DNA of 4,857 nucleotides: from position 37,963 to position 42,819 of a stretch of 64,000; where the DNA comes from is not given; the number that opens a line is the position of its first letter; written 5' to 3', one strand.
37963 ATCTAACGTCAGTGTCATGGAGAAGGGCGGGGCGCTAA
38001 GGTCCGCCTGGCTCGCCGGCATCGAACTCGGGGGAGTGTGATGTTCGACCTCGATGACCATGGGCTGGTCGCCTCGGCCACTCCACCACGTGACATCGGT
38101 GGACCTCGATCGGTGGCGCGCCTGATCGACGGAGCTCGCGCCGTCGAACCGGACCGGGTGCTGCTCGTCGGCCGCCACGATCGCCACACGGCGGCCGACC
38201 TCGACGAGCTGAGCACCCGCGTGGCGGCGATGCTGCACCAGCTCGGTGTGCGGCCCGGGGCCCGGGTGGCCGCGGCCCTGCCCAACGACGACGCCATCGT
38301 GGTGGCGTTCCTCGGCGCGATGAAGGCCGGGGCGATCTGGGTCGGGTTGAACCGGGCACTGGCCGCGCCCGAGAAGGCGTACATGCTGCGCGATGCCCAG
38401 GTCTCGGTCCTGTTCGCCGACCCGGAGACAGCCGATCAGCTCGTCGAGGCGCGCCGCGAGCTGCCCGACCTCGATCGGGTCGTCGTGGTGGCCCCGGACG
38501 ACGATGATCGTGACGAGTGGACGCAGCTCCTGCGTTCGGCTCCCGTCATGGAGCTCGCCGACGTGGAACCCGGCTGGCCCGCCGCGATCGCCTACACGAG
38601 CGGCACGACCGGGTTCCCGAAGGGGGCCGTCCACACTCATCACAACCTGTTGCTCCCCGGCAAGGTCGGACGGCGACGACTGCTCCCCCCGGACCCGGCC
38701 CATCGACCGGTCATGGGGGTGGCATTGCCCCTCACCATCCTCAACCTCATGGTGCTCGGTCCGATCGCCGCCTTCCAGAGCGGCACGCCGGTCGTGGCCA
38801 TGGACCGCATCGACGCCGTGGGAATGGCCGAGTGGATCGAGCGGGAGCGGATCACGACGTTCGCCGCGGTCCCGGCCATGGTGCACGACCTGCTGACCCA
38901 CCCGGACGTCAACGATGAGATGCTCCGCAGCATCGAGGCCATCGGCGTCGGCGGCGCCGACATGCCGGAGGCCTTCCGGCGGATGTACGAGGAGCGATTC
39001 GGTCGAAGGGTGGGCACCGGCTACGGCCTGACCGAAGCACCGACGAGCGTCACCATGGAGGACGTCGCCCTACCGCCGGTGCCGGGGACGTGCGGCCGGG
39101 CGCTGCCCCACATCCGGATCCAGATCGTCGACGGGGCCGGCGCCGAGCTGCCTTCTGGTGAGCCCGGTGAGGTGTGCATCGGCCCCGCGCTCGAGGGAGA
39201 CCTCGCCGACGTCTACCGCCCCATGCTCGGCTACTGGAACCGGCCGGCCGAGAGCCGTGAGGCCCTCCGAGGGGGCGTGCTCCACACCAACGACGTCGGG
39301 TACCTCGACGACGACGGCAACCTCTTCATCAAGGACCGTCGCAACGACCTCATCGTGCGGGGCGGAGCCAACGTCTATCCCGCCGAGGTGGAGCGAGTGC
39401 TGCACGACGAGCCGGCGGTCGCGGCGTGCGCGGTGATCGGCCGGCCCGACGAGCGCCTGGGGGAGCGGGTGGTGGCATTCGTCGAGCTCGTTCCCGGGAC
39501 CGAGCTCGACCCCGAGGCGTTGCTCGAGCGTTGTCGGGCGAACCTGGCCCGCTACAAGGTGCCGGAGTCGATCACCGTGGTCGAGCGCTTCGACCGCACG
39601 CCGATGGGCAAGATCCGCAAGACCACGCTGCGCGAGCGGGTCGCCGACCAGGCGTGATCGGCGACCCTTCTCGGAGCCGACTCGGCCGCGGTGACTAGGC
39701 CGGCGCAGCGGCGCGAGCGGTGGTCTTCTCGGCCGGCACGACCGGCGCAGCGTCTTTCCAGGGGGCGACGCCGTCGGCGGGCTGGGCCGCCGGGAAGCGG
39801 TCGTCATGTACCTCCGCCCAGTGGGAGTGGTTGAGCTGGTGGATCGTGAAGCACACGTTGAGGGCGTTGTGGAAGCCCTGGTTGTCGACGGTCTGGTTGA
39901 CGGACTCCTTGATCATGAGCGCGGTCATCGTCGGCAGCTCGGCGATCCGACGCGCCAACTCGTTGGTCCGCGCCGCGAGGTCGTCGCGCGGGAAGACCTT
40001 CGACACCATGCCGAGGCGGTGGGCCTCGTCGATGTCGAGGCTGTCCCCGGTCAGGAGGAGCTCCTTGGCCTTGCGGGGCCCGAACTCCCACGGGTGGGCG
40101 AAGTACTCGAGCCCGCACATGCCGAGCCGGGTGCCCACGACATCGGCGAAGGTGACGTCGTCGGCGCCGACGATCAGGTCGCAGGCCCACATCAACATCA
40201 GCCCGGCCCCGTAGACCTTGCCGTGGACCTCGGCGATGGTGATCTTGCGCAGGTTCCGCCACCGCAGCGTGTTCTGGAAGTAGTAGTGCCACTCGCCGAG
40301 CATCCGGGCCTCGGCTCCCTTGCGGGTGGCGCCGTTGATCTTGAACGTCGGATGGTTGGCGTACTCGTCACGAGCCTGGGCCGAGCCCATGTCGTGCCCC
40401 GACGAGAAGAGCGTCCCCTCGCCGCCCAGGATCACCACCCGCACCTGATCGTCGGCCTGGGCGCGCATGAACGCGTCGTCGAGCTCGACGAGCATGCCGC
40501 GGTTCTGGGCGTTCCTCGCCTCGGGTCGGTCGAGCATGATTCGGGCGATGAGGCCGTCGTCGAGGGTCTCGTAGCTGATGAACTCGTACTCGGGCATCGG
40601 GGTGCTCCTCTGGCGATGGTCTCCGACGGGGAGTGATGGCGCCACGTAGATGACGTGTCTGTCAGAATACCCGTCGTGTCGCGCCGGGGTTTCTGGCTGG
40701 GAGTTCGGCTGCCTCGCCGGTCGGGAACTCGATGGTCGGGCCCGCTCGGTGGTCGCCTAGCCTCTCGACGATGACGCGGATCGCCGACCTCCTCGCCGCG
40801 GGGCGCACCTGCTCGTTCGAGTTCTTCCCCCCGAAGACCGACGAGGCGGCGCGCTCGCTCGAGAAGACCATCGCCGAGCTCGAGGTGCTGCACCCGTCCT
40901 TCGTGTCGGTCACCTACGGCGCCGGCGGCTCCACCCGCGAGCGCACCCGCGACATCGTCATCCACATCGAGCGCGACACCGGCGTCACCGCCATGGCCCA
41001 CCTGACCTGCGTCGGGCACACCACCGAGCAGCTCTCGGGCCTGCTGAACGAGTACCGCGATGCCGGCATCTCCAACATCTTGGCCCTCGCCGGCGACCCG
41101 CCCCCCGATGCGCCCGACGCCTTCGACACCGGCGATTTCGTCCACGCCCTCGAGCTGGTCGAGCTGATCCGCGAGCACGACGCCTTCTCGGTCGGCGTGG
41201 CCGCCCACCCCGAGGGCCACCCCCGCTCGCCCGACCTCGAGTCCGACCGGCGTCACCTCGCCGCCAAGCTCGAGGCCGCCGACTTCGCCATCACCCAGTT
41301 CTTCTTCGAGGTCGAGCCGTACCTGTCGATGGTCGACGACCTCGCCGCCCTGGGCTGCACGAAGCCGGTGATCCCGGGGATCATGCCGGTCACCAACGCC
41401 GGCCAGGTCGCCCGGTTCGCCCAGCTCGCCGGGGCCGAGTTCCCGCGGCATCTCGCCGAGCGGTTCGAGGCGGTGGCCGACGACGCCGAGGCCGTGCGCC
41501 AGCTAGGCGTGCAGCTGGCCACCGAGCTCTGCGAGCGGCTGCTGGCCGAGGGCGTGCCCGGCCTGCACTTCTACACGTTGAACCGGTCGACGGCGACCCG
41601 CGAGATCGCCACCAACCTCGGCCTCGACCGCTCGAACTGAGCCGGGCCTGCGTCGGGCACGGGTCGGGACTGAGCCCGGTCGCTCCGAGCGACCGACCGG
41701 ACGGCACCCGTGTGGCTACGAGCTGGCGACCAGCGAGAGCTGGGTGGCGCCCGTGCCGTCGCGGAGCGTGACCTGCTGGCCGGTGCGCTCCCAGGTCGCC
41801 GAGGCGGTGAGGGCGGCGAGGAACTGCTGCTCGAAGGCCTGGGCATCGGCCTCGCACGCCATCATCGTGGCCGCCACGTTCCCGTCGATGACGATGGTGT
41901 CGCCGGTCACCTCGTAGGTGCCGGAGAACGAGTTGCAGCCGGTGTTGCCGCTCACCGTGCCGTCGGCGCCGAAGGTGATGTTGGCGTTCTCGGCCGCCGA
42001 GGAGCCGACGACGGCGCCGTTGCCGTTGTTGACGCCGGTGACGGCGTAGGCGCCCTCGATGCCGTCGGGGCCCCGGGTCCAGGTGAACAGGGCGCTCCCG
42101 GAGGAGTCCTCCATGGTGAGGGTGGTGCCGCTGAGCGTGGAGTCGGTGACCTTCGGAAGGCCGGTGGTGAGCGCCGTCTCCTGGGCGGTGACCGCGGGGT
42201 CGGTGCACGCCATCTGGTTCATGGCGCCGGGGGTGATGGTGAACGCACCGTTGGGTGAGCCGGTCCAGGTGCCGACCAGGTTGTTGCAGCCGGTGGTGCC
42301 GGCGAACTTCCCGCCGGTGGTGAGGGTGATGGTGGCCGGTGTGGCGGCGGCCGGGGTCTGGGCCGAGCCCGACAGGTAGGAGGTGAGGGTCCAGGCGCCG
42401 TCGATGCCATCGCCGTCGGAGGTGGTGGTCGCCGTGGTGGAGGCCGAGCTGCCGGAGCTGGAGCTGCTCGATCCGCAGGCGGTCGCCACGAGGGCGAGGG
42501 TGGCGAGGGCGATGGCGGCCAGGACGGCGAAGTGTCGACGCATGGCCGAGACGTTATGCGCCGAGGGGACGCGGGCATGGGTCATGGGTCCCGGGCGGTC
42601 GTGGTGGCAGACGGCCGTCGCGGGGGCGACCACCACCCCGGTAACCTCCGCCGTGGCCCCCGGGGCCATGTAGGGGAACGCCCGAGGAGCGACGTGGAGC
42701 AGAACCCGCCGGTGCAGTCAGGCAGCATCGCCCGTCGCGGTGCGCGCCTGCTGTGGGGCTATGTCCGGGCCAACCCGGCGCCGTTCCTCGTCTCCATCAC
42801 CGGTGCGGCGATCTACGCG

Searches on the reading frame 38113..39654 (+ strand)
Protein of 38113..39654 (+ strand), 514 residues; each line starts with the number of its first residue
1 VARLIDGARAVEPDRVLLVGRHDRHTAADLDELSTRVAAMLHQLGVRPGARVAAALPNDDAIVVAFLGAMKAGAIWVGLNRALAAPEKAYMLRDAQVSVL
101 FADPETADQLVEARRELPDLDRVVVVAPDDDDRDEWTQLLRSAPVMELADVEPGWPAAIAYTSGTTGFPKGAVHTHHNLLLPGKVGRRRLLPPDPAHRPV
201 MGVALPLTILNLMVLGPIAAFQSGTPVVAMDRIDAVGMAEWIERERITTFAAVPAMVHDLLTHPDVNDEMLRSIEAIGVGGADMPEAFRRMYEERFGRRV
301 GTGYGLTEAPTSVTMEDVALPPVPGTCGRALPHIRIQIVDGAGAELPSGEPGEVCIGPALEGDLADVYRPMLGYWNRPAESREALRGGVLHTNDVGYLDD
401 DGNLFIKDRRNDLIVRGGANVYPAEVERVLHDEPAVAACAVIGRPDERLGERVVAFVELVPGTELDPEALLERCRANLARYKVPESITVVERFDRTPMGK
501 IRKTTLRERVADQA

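Call 20: search_protein_families(library=pfam, proteins=[window:38113-39654:+], max_evalue=0.00001)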
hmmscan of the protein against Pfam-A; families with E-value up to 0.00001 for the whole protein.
window:38113-39654:+ (514 aa): 2 families
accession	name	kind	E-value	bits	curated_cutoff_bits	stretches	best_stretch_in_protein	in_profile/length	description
PF00501.34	AMP-binding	-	1.4e-73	248.3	29.9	1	11-357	7-375/384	AMP-binding enzyme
PF13193.12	AMP-binding_C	-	3.2e-17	63.7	24.5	1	425-500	1-76/76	AMP-binding enzyme C-terminal domain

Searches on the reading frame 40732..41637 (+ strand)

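Call 20: search_protein_families(library=pfam, proteins=[window:40732-41637:+], max_evalue=0.00001)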
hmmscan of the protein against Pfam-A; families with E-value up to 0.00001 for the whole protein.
window:40732-41637:+ (302 aa): 1 family
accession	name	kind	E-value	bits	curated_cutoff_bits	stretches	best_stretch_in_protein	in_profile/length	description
PF02219.23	MTHFR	-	7.2e-95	318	24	1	24-297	10-287/287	Methylenetetrahydrofolate reductase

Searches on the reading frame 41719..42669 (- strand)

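Call 20: search_protein_families(library=pfam, proteins=[window:41719-42669:-], max_evalue=0.00001)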
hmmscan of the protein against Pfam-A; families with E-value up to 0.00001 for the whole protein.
window:41719-42669:- (317 aa): 2 families
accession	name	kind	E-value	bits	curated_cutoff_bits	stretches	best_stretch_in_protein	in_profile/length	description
PF03724.22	META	-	1.5e-44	150.9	24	2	225-312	21-107/109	META domain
PF16369.11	GH43_C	-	6.2e-06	27.1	23.4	0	204-283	17-84/100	C-terminal lipocalin-like domain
